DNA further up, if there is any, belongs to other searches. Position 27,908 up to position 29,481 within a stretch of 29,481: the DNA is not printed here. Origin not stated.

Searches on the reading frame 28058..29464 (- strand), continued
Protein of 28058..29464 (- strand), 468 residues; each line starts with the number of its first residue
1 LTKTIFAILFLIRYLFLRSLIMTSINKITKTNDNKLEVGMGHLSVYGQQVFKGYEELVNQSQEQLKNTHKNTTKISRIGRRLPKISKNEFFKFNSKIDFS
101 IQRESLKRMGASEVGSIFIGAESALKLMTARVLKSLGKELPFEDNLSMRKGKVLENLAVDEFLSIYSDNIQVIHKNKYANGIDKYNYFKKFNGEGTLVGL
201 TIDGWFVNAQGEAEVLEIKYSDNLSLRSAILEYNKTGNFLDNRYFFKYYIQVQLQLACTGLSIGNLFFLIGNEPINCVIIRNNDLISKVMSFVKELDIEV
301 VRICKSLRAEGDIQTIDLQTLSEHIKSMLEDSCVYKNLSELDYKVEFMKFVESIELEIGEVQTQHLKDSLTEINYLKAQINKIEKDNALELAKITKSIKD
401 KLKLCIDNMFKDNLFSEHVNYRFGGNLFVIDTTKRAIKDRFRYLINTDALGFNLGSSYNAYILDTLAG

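Call 39: find_homologous_proteins(query=window:28058-29401:-, max_evalue=0.001)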
Query window:28058-29401:- (447 aa): 140 proteins with E <= 0.001 among 7514 candidates; the best 120 are listed.
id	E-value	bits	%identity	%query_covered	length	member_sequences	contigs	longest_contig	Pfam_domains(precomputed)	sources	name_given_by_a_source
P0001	3.9e-283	957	99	100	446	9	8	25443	PF09588.17,PF03112.20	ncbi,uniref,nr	ncbi:DUF244 domain-containing protein [Borrelia miyamotoi]|uniref:DUF244 domain-containing protein n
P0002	1.1e-256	870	93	96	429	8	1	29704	PF09588.17,PF03112.20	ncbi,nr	ncbi:hypothetical protein AXH25_05260 (plasmid) [Borrelia miyamotoi]|nr:hypothetical protein AXH25_0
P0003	1.5e-237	807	83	100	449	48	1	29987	PF09588.17,PF03112.20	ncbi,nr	ncbi:DUF244 domain-containing protein [Borrelia miyamotoi]|nr:DUF244 domain-containing protein [Borr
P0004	9.7e-193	659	71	98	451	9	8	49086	PF09588.17,PF03112.20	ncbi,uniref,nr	ncbi:DUF244 domain-containing protein (plasmid) [Borrelia miyamotoi]|uniref:DUF244 domain-containing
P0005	7.9e-152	524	56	98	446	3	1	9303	PF09588.17,PF03112.20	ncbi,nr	ncbi:DUF244 domain-containing protein [Borrelia coriaceae]|nr:DUF244 domain-containing protein [Borr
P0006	9.9e-152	524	58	93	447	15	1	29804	PF09588.17,PF03112.20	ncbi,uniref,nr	ncbi:DUF244 domain-containing protein (plasmid) [Borrelia coriaceae]|uniref:DUF244 domain-containing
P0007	1.2e-150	520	57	97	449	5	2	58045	PF03112.20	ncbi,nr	ncbi:DUF244 domain-containing protein (plasmid) [Borrelia parkeri]|nr:DUF244 domain-containing prote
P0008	2.6e-150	519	57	97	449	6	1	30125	PF09588.17,PF03112.20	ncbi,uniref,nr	ncbi:DUF244 domain-containing protein [Borrelia puertoricensis]|uniref:DUF244 domain-containing prot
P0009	5.2e-148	512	57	93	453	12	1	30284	PF09588.17,PF03112.20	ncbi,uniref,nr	ncbi:DUF244 domain-containing protein [Borrelia turicatae]|uniref:DUF244 domain-containing protein n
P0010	1.0e-146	508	58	95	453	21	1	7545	PF09588.17,PF03112.20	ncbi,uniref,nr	ncbi:Hypothetical protein BHO_0011305 (plasmid) [Borrelia hermsii YBT]|uniref:YqaJ viral recombinase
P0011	1.4e-142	494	56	93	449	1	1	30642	PF09588.17,PF03112.20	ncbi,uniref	ncbi:DUF244 domain-containing protein (plasmid) [Borrelia puertoricensis]|uniref:DUF244 domain-conta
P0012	2.1e-129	451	54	94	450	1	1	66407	PF09588.17,PF03112.20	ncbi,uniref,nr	ncbi:DUF244 domain-containing protein [Borrelia duttonii]|uniref:BppA n=1 Tax=Borrelia duttonii (str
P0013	2.5e-124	434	56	85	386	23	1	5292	PF09588.17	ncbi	ncbi:Hypothetical protein BCD_0926, partial (plasmid) [Borrelia crocidurae DOU]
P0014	4.1e-123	430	49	93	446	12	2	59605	PF09588.17,PF03112.20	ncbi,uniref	ncbi:DUF244 domain-containing protein (plasmid) [Borrelia puertoricensis]|uniref:DUF244 domain-conta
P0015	4.5e-122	426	60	73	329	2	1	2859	PF09588.17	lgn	-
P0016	4.5e-121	423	49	93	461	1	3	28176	PF09588.17,PF03112.20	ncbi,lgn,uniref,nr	ncbi:YqaJ viral recombinase family protein [Borrelia venezuelensis]|uniref:YqaJ viral recombinase fa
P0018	4.8e-103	364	61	61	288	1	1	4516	PF09588.17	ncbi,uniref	ncbi:YqaJ viral recombinase family protein, partial [Borrelia hispanica]|uniref:YqaJ viral recombina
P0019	1.1e-102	363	63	60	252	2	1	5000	PF09588.17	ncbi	ncbi:YqaJ viral recombinase family protein [Borrelia coriaceae]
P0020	5.6e-100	354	47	92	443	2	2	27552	PF09588.17,PF03112.20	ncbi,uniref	ncbi:DUF244 domain-containing protein [Borreliella andersonii]|uniref:DUF244 domain-containing prote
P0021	1.6e-99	352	55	70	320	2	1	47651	PF03112.20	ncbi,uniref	ncbi:DUF244 domain-containing protein (plasmid) [Borrelia puertoricensis]|uniref:DUF244 domain-conta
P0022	2.0e-99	352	45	93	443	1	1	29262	PF09588.17,PF03112.20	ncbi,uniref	ncbi:DUF244 domain-containing protein [Borreliella carolinensis]|uniref:DUF244 domain-containing pro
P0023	3.5e-99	351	47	91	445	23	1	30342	PF09588.17,PF03112.20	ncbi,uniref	ncbi:DUF244 domain-containing protein (plasmid) [Borreliella tanukii]|uniref:DUF244 domain-containin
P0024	4.3e-99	351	46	95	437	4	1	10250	PF09588.17,PF03112.20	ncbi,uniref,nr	ncbi:DUF244 domain-containing protein [Borreliella bissettiae]|uniref:DUF244 domain-containing prote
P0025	5.4e-99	350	47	91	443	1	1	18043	PF09588.17,PF03112.20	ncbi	ncbi:DUF244 domain-containing protein (plasmid) [Borreliella americana]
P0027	8.9e-99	350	45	94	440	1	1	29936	PF09588.17,PF03112.20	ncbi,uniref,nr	ncbi:conserved hypothetical protein (plasmid) [Borreliella bissettiae DN127]|uniref:YqaJ viral recom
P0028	1.5e-98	349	47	91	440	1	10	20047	PF09588.17,PF03112.20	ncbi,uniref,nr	ncbi:DUF244 domain-containing protein [Borreliella garinii]|uniref:DUF244 domain-containing protein 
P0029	1.7e-98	349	47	91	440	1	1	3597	PF09588.17,PF03112.20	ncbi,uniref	ncbi:DUF244 domain-containing protein [Borreliella garinii]|uniref:DUF244 domain-containing protein 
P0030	2.8e-98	348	47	93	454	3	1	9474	PF09588.17,PF03112.20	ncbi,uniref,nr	ncbi:DUF244 domain-containing protein (plasmid) [Borreliella valaisiana]|uniref:DUF244 domain-contai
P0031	3.0e-98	348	45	94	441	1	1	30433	PF09588.17,PF03112.20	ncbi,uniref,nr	ncbi:hypothetical protein Bmayo_05430 (plasmid) [Borreliella mayonii]|uniref:YqaJ viral recombinase 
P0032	3.4e-98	348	47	91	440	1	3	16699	PF09588.17,PF03112.20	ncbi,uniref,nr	ncbi:DUF244 domain-containing protein [Borreliella garinii]|uniref:DUF244 domain-containing protein 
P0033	3.8e-98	348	47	91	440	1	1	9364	PF09588.17,PF03112.20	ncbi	-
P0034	3.9e-98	348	47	94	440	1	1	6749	PF09588.17,PF03112.20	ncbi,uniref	ncbi:DUF244 domain-containing protein [Borreliella garinii]|uniref:DUF244 domain-containing protein 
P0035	4.3e-98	347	47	91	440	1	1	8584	PF09588.17,PF03112.20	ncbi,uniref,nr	ncbi:DUF244 domain-containing protein [Borreliella garinii]|uniref:DUF244 domain-containing protein 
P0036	4.8e-98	347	45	95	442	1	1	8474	PF09588.17,PF03112.20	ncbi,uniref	ncbi:DUF244 domain-containing protein [Borreliella valaisiana]|uniref:DUF244 domain-containing prote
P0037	7.7e-98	347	46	92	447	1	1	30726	PF09588.17,PF03112.20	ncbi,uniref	ncbi:DUF244 domain-containing protein (plasmid) [Borreliella japonica]|uniref:DUF244 domain-containi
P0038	1.0e-97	346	46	89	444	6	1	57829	PF09588.17,PF03112.20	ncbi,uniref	ncbi:DUF244 domain-containing protein (plasmid) [Borreliella californiensis]|uniref:DUF244 domain-co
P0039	1.1e-97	346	44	96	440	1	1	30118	PF09588.17,PF03112.20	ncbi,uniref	ncbi:DUF244 domain-containing protein [Borreliella bissettiae]|uniref:DUF244 domain-containing prote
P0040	1.4e-97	346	47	94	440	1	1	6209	PF09588.17,PF03112.20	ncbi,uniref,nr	ncbi:DUF244 domain-containing protein [Borreliella garinii]|uniref:DUF244 domain-containing protein 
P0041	1.5e-97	346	47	91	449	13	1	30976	PF09588.17,PF03112.20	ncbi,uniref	ncbi:DUF244 domain-containing protein (plasmid) [Borreliella yangtzensis]|uniref:DUF244 domain-conta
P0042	1.5e-97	346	47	93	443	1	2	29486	PF09588.17,PF03112.20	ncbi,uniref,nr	ncbi:DUF244 domain-containing protein [Borreliella valaisiana]|uniref:DUF244 domain-containing prote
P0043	2.0e-97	345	46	95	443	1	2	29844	PF09588.17,PF03112.20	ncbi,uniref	ncbi:DUF244 domain-containing protein (plasmid) [Borreliella turdi]|uniref:DUF244 domain-containing 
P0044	3.0e-97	345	45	92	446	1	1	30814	PF09588.17,PF03112.20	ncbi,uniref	ncbi:DUF244 domain-containing protein [Borreliella japonica]|uniref:DUF244 domain-containing protein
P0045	3.1e-97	345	46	91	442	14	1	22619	PF09588.17,PF03112.20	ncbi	-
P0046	3.3e-97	344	45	96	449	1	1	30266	PF09588.17,PF03112.20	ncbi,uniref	ncbi:DUF244 domain-containing protein (plasmid) [Borreliella japonica]|uniref:DUF244 domain-containi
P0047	3.7e-97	344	46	95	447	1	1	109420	PF09588.17,PF03112.20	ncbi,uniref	ncbi:DUF244 domain-containing protein [Borreliella valaisiana]|uniref:DUF244 domain-containing prote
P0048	4.0e-97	344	47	90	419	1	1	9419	PF09588.17,PF03112.20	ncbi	ncbi:DUF244 domain-containing protein, partial [Borreliella garinii]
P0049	4.3e-97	344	49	85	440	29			PF09588.17,PF03112.20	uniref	uniref:DUF244 domain-containing protein n=1 Tax=Borreliella burgdorferi TaxID=139 RepID=UPI003F5B547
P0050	4.7e-97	344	62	54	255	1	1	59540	PF09588.17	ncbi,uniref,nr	ncbi:YqaJ viral recombinase family protein [Borrelia puertoricensis]|uniref:YqaJ viral recombinase f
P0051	5.1e-97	344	46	95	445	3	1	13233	PF09588.17,PF03112.20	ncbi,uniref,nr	ncbi:DUF244 domain-containing protein [Borreliella valaisiana]|uniref:DUF244 domain-containing prote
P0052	5.3e-97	344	46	94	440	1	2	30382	PF09588.17,PF03112.20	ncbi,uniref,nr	ncbi:DUF244 domain-containing protein [Borreliella bissettiae]|uniref:YqaJ viral recombinase domain-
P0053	5.4e-97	344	49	84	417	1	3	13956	PF09588.17,PF03112.20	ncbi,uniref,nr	ncbi:DUF244 domain-containing protein [Borreliella bavariensis]|uniref:DUF244 domain-containing prot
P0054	5.6e-97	344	48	86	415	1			PF09588.17,PF03112.20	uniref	uniref:DUF244 domain-containing protein n=1 Tax=Borreliella garinii TaxID=29519 RepID=UPI001AEF642E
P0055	6.2e-97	344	47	90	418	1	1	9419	PF09588.17,PF03112.20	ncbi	ncbi:DUF244 domain-containing protein, partial [Borreliella garinii]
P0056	6.3e-97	344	44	96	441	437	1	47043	PF09588.17,PF03112.20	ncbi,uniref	ncbi:DUF244 domain-containing protein [Borreliella burgdorferi]|uniref:DUF244 domain-containing prot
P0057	7.2e-97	343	46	89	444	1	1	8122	PF09588.17,PF03112.20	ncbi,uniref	ncbi:DUF244 domain-containing protein (plasmid) [Borreliella sinica]|uniref:DUF244 domain-containing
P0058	7.9e-97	343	47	89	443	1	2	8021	PF09588.17,PF03112.20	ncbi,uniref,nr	ncbi:YqaJ-like recombinase domain-containing protein [Borreliella japonica]|uniref:YqaJ-like recombi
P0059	8.6e-97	343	47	93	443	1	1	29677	PF09588.17,PF03112.20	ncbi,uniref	ncbi:DUF244 domain-containing protein (plasmid) [Borreliella turdi]|uniref:DUF244 domain-containing 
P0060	9.0e-97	343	46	95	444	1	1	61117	PF09588.17,PF03112.20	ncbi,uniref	ncbi:DUF244 domain-containing protein [Borreliella valaisiana]|uniref:DUF244 domain-containing prote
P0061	1.1e-96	343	48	89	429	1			PF09588.17,PF03112.20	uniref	uniref:DUF244 domain-containing protein n=1 Tax=Borreliella turdi TaxID=57863 RepID=UPI001247BB4B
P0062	1.2e-96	343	47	92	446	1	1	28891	PF09588.17,PF03112.20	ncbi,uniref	ncbi:DUF244 domain-containing protein (plasmid) [Borreliella japonica]|uniref:DUF244 domain-containi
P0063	1.2e-96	343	46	92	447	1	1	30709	PF09588.17,PF03112.20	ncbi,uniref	ncbi:DUF244 domain-containing protein [Borreliella japonica]|uniref:DUF244 domain-containing protein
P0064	1.4e-96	342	46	92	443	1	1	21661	PF09588.17,PF03112.20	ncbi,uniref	ncbi:DUF244 domain-containing protein [Borreliella bavariensis]|uniref:DUF244 domain-containing prot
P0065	1.5e-96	342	49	83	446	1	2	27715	PF09588.17,PF03112.20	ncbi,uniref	ncbi:DUF244 domain-containing protein (plasmid) [Borreliella turdi]|uniref:DUF244 domain-containing 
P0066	1.5e-96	342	48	89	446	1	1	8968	PF09588.17,PF03112.20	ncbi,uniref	ncbi:DUF244 domain-containing protein (plasmid) [Borreliella turdi]|uniref:DUF244 domain-containing 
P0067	1.7e-96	342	46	93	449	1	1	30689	PF09588.17,PF03112.20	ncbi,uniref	ncbi:DUF244 domain-containing protein (plasmid) [Borreliella japonica]|uniref:DUF244 domain-containi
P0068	1.7e-96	342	49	85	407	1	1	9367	PF09588.17,PF03112.20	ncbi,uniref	ncbi:DUF244 domain-containing protein [Borreliella garinii]|uniref:DUF244 domain-containing protein 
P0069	1.9e-96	342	45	95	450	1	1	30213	PF09588.17,PF03112.20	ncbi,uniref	ncbi:DUF244 domain-containing protein [Borreliella valaisiana]|uniref:DUF244 domain-containing prote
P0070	2.0e-96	342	45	91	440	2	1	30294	PF09588.17,PF03112.20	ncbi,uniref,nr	ncbi:conserved hypothetical protein (plasmid) [Borreliella bissettiae DN127]|uniref:YqaJ viral recom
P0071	2.4e-96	342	49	84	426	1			PF09588.17,PF03112.20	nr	nr:DUF244 domain-containing protein [Borreliella bavariensis]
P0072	2.6e-96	342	46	93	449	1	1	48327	PF09588.17,PF03112.20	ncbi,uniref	ncbi:DUF244 domain-containing protein (plasmid) [Borreliella japonica]|uniref:DUF244 domain-containi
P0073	2.8e-96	341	49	85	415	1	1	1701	PF09588.17,PF03112.20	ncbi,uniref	ncbi:DUF244 domain-containing protein, partial [Borreliella garinii]|uniref:DUF244 domain-containing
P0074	2.8e-96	341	46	94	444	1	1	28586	PF09588.17,PF03112.20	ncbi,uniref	ncbi:DUF244 domain-containing protein (plasmid) [Borreliella turdi]|uniref:DUF244 domain-containing 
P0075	2.9e-96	341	45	96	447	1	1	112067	PF09588.17,PF03112.20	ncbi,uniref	ncbi:DUF244 domain-containing protein [Borreliella japonica]|uniref:DUF244 domain-containing protein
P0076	3.3e-96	341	44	95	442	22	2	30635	PF09588.17,PF03112.20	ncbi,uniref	ncbi:DUF244 domain-containing protein [Borreliella kurtenbachii]|uniref:DUF244 domain-containing pro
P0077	3.6e-96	341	49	83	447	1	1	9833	PF09588.17,PF03112.20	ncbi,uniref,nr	ncbi:DUF244 domain-containing protein [Borreliella yangtzensis]|uniref:YqaJ viral recombinase domain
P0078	4.5e-96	341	45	94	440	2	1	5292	PF09588.17,PF03112.20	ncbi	-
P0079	4.8e-96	341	46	94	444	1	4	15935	PF09588.17,PF03112.20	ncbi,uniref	ncbi:DUF244 domain-containing protein [Borreliella garinii]|uniref:DUF244 domain-containing protein 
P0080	6.4e-96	340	46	92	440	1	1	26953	PF09588.17,PF03112.20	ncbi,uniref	ncbi:DUF244 domain-containing protein [Borreliella bavariensis]|uniref:DUF244 domain-containing prot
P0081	6.7e-96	340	45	95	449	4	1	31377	PF09588.17,PF03112.20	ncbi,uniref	ncbi:DUF244 domain-containing protein [Borreliella japonica]|uniref:DUF244 domain-containing protein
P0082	6.9e-96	340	45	93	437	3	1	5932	PF09588.17,PF03112.20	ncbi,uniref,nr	ncbi:DUF244 domain-containing protein [Borreliella spielmanii]|uniref:YqaJ viral recombinase domain-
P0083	7.6e-96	340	44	94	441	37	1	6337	PF09588.17,PF03112.20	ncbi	-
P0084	8.3e-96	340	46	92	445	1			PF09588.17,PF03112.20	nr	nr:DUF244 domain-containing protein [Borreliella bavariensis]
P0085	9.0e-96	340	46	93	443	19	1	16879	PF09588.17,PF03112.20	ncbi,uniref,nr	ncbi:DUF244 domain-containing protein [Borreliella turdi]|uniref:DUF244 domain-containing protein n=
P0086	9.1e-96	340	46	93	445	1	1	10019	PF09588.17,PF03112.20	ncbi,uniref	ncbi:DUF244 domain-containing protein [Borreliella garinii]|uniref:DUF244 domain-containing protein 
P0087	9.3e-96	340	46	94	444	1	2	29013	PF09588.17,PF03112.20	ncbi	-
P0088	1.2e-95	339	45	93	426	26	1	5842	PF09588.17,PF03112.20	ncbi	-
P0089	1.3e-95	339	46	94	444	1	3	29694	PF09588.17,PF03112.20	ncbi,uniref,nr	ncbi:hypothetical protein BGAPBR_V0037 (plasmid) [Borreliella garinii PBr]|uniref:YqaJ viral recombi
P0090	1.3e-95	339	46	95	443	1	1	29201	PF09588.17,PF03112.20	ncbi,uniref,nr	ncbi:DUF244 domain-containing protein [Borreliella valaisiana]|uniref:DUF244 domain-containing prote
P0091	1.4e-95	339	43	96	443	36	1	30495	PF09588.17,PF03112.20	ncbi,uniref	ncbi:DUF244 domain-containing protein (plasmid) [Borreliella spielmanii]|uniref:DUF244 domain-contai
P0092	1.4e-95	339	46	94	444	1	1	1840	PF09588.17,PF03112.20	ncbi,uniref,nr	ncbi:DUF244 domain-containing protein [Borreliella garinii]|uniref:DUF244 domain-containing protein 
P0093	1.6e-95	339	46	94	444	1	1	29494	PF09588.17,PF03112.20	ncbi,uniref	ncbi:DUF244 domain-containing protein [Borreliella garinii]|uniref:DUF244 domain-containing protein 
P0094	2.4e-95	338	46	92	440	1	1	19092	PF09588.17,PF03112.20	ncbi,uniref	ncbi:DUF244 domain-containing protein [Borreliella garinii]|uniref:DUF244 domain-containing protein 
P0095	2.9e-95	338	46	91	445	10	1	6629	PF09588.17,PF03112.20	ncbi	-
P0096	3.1e-95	338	46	92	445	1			PF09588.17,PF03112.20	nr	nr:DUF244 domain-containing protein [Borreliella garinii]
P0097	3.2e-95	338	46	95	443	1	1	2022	PF09588.17,PF03112.20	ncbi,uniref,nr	ncbi:DUF244 domain-containing protein [Borreliella garinii]|uniref:DUF244 domain-containing protein 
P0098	3.6e-95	338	47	91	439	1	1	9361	PF09588.17,PF03112.20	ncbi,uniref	ncbi:DUF244 domain-containing protein [Borreliella garinii]|uniref:DUF244 domain-containing protein 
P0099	3.6e-95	338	46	92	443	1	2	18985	PF09588.17,PF03112.20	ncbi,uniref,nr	ncbi:DUF244 domain-containing protein [Borreliella bavariensis]|uniref:DUF244 domain-containing prot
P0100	5.8e-95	337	45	91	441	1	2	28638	PF03112.20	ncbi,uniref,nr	ncbi:DUF244 domain-containing protein (plasmid) [Borreliella californiensis]|uniref:YqaJ viral recom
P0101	5.9e-95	337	46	92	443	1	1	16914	PF09588.17,PF03112.20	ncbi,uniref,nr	ncbi:DUF244 domain-containing protein [Borreliella bavariensis]|uniref:DUF244 domain-containing prot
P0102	6.1e-95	337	47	89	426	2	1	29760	PF09588.17,PF03112.20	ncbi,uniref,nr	ncbi:DUF244 domain-containing protein [Borreliella turdi]|uniref:DUF244 domain-containing protein n=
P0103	6.3e-95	337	46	92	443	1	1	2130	PF09588.17,PF03112.20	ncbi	-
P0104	7.2e-95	337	45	91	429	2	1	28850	PF09588.17,PF03112.20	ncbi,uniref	ncbi:DUF244 domain-containing protein [Borreliella lusitaniae]|uniref:DUF244 domain-containing prote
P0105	7.5e-95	337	49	84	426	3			PF09588.17,PF03112.20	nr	nr:DUF244 domain-containing protein [Borreliella garinii]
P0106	1.4e-94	336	46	93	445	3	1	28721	PF09588.17,PF03112.20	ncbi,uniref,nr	ncbi:DUF244 domain-containing protein [Borreliella garinii]|uniref:DUF244 domain-containing protein 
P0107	4.2e-94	334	44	92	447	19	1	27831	PF09588.17,PF03112.20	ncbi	-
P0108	4.9e-94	334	46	91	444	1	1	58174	PF09588.17,PF03112.20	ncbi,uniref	ncbi:DUF244 domain-containing protein [Borreliella lusitaniae]|uniref:DUF244 domain-containing prote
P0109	9.0e-94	333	45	92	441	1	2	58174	PF09588.17,PF03112.20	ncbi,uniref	ncbi:DUF244 domain-containing protein [Borreliella lusitaniae]|uniref:DUF244 domain-containing prote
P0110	9.8e-94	333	45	91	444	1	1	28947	PF09588.17,PF03112.20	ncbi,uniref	ncbi:DUF244 domain-containing protein [Borreliella lusitaniae]|uniref:DUF244 domain-containing prote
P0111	1.1e-93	333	48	84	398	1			PF09588.17,PF03112.20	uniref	uniref:DUF244 domain-containing protein n=1 Tax=Borreliella garinii TaxID=29519 RepID=UPI001AEFDCCA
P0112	6.9e-93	330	45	95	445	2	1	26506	PF09588.17,PF03112.20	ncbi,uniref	ncbi:DUF244 domain-containing protein (plasmid) [Borreliella yangtzensis]|uniref:DUF244 domain-conta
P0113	7.7e-93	330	47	87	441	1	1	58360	PF09588.17,PF03112.20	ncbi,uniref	ncbi:DUF244 domain-containing protein [Borreliella lusitaniae]|uniref:DUF244 domain-containing prote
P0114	9.8e-93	330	46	87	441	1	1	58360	PF09588.17,PF03112.20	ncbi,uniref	ncbi:DUF244 domain-containing protein [Borreliella lusitaniae]|uniref:DUF244 domain-containing prote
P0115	1.1e-92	330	46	91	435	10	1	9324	PF09588.17,PF03112.20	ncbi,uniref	ncbi:DUF244 domain-containing protein, partial [Borreliella bavariensis]|uniref:DUF244 domain-contai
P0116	1.3e-92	329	48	84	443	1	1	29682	PF03112.20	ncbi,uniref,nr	ncbi:DUF244 domain-containing protein (plasmid) [Borreliella garinii]|uniref:DUF244 domain-containin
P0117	3.1e-92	328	48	83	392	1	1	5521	PF09588.17,PF03112.20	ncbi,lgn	-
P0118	5.3e-92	327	48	83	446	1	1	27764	PF09588.17,PF03112.20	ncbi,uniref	ncbi:DUF244 domain-containing protein (plasmid) [Borreliella americana]|uniref:DUF244 domain-contain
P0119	7.1e-92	327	48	83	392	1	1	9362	PF09588.17,PF03112.20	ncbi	-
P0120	2.5e-90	322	45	86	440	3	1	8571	PF09588.17,PF03112.20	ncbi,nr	ncbi:DUF244 domain-containing protein [Borreliella burgdorferi]|nr:DUF244 domain-containing protein 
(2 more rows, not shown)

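Call 50: predict_structure(alignment_id=A2)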
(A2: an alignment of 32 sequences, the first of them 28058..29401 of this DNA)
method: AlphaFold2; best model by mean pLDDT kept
length: 447 residues; sequences in the alignment: 32
mean_pLDDT: 74.8   pTM: 0.78
mean pLDDT of the five models: 74.8, 67.2, 65.9, 61.4, 54.8
residues with pLDDT >= 90: 98; 70-90: 228; 50-70: 41; < 50: 80
segments of 3 or more residues with pLDDT < 50: 1-48, 121-129, 158-160, 428-447
pLDDT, mean of each block of 10 residues (from residue 1): 27 28 32 29 46 70 81 71 75 87 90 77 42 74 84 68 74 75 86 88 84 88 93 91 89 89 93 92 90 85 93 91 90 83 86 89 73 84 88 78 86 87 68 29 28
secondary structure, 60 per line:
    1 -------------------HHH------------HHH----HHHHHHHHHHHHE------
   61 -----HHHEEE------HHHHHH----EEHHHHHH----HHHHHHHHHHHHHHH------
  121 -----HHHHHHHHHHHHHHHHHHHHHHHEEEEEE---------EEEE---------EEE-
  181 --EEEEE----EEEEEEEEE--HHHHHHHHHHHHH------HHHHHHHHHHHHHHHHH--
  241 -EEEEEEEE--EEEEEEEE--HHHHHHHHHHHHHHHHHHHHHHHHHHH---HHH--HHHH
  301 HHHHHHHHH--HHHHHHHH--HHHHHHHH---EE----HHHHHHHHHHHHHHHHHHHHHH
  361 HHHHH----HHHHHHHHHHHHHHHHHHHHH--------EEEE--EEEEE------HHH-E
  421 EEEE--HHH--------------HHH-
elements in order: H42-53 E69-71 H78-83 H90-95 H100-114 H126-148 E149-154 E164-167 E177-179 E183-187 E192-200 H203-215 H222-238 E242-249 E252-259 H262-288 H297-309 H312-319 H322-329 H339-365 H370-390 E399-402 E405-409 E420-424
